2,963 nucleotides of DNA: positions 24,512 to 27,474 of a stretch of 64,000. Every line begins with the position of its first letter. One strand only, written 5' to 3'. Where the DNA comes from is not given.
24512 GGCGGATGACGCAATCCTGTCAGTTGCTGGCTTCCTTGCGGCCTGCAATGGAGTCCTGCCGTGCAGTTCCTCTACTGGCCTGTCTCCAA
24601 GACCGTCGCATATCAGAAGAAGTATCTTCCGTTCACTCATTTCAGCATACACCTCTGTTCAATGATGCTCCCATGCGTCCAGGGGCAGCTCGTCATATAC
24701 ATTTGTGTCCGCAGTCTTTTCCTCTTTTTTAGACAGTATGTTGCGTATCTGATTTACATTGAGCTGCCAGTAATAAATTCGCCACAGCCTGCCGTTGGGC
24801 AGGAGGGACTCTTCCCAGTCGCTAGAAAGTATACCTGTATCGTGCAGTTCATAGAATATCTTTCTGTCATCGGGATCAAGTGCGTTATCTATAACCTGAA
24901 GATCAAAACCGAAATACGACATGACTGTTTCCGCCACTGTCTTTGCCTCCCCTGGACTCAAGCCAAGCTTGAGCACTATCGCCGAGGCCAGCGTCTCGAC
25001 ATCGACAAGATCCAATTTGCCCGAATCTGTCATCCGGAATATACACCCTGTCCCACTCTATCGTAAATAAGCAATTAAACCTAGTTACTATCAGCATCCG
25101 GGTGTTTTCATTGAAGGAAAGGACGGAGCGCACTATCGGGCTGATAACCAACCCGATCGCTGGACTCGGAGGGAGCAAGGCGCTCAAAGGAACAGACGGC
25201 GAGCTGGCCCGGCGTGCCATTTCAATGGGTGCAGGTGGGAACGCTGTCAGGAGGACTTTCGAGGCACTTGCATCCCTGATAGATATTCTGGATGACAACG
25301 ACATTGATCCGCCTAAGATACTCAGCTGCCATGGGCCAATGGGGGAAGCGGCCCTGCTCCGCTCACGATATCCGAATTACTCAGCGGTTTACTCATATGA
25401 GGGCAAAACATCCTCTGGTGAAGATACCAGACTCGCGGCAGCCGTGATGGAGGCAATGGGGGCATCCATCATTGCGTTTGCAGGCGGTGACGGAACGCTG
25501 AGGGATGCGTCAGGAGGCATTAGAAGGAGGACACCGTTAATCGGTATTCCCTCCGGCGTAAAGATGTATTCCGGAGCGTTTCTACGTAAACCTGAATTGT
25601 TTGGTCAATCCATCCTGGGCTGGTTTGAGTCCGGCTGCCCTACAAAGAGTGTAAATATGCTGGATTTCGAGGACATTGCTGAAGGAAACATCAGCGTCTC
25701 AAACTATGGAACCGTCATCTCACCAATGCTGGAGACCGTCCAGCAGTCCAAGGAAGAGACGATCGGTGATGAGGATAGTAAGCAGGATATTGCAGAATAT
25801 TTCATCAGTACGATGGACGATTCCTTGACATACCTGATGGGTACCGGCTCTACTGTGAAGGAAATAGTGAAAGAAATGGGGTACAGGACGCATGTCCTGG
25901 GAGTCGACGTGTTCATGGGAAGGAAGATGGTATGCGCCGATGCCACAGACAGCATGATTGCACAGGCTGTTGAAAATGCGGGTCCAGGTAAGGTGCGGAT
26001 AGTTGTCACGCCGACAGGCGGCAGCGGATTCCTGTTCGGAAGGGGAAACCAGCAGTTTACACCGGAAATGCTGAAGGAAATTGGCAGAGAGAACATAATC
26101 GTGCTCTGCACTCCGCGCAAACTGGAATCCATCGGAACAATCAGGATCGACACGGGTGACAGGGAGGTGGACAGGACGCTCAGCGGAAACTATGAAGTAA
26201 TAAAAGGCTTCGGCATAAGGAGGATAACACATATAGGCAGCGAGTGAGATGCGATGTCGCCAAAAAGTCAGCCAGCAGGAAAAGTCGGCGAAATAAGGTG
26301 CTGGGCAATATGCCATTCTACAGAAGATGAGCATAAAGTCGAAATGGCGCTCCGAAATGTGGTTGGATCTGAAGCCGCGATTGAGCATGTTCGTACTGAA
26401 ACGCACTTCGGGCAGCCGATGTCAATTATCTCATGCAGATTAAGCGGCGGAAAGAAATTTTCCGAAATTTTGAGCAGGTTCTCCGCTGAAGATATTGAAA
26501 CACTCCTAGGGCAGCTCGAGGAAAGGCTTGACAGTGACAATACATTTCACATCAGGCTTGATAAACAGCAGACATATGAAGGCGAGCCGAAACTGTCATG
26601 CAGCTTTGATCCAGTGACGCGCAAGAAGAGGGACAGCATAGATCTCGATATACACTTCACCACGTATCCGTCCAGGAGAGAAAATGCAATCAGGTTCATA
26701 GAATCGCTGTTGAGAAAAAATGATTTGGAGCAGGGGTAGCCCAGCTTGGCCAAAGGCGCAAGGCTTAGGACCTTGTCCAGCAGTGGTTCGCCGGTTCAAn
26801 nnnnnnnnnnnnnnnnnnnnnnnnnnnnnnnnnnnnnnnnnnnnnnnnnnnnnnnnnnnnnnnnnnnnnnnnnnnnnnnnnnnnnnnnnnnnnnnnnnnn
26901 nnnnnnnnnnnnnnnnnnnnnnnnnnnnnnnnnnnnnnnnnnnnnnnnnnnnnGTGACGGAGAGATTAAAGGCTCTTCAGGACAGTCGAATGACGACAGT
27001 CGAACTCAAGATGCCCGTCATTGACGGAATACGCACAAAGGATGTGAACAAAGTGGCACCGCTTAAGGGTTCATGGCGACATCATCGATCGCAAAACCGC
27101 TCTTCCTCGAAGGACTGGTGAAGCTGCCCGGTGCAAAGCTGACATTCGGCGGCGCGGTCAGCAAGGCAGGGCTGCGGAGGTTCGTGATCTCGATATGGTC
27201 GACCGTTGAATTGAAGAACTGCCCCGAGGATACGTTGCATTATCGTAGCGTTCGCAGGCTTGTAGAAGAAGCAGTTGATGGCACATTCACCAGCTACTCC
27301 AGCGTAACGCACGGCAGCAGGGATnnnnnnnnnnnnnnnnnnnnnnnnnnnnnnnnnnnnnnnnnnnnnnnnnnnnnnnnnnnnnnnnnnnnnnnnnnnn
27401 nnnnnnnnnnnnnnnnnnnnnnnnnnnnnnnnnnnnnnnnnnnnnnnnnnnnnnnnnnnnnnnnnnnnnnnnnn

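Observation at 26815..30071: Low-coding-density island immediately 3' of tRNA-Leu, possible integrated-element remnant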

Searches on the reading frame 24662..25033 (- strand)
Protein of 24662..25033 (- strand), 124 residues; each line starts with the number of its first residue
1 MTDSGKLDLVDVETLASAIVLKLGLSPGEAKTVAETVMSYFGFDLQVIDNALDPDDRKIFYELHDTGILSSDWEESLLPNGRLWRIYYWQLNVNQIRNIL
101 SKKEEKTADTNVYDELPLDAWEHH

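Call 9: search_protein_families(library=pfam, max_evalue=1, proteins=[window:24662-25033:-])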
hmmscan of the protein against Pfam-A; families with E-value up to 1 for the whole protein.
window:24662-25033:- (124 aa): 2 families
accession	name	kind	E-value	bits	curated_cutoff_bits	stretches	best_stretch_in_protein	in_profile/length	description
PF19479.4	DUF6015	-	8.4e-16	59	27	1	21-94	16-89/140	Family of unknown function (DUF6015)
PF02002.24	TFIIE_alpha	-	0.0004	20.7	22.9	1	57-108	45-93/105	TFIIE alpha subunit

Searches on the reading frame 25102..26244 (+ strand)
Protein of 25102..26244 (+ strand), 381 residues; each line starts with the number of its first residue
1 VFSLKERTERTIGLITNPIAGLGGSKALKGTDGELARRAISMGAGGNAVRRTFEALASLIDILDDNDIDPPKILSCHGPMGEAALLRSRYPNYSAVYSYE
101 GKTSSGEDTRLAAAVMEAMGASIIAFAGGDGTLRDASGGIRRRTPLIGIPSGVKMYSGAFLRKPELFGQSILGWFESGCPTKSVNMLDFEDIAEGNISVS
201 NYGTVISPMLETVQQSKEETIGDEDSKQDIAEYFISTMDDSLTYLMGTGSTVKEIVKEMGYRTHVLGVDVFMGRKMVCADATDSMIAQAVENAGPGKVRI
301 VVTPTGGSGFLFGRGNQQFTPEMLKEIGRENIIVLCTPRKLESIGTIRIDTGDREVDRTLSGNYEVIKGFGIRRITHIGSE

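Call 9: search_protein_families(library=pfam, max_evalue=1, proteins=[window:25102-26244:+])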
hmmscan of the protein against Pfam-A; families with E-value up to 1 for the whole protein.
window:25102-26244:+ (381 aa): 3 families
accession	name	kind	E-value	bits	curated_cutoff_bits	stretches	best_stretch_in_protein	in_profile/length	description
PF20143.4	NAD_kinase_C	-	4.1e-17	62.5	23.7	1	240-369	2-117/126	ATP-NAD kinase C-terminal domain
PF01513.26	NAD_kinase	-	5.2e-12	46.6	25.5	1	102-169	59-120/130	ATP-NAD kinase N-terminal domain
PF00781.29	DAGK_cat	-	0.003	17.6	23.6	1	103-152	39-90/125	Diacylglycerol kinase catalytic domain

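Call 10: find_related_loci(query=window:25102-26244:+, collection=genome_contigs, flank=10000)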
Query window:25102-26244:+ (381 aa) in genome_contigs; peptide patterns used: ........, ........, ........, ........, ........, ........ (x = any residue, [..] = any of these).
127 stretches matched a pattern, but none encodes a relative of the query by tblastn (E <= 1e-3).

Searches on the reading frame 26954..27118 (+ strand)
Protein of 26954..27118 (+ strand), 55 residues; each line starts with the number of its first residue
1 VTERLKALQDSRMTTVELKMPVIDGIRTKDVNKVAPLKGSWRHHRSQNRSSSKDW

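Call 9: search_protein_families(library=pfam, max_evalue=1, proteins=[window:26954-27118:+])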
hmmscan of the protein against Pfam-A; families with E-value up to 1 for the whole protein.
seq(55 aa): 0 families

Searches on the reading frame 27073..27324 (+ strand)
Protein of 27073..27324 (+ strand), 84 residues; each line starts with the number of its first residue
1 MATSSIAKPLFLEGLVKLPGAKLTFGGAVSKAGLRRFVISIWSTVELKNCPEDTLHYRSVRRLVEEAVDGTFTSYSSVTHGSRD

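Call 9: search_protein_families(library=pfam, max_evalue=1, proteins=[window:27073-27324:+])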
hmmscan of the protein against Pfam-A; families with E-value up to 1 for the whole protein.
seq(84 aa): 2 families
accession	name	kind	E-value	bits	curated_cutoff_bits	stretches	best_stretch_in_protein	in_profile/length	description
PF15748.10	CCSAP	-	0.017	15.6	27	1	42-72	14-42/260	Centriole, cilia and spindle-associated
PF19965.4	VMAP-M2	-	0.19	11.9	27.7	1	24-68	123-163/214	vWA-MoxR associated protein middle region (VMAP-M) 2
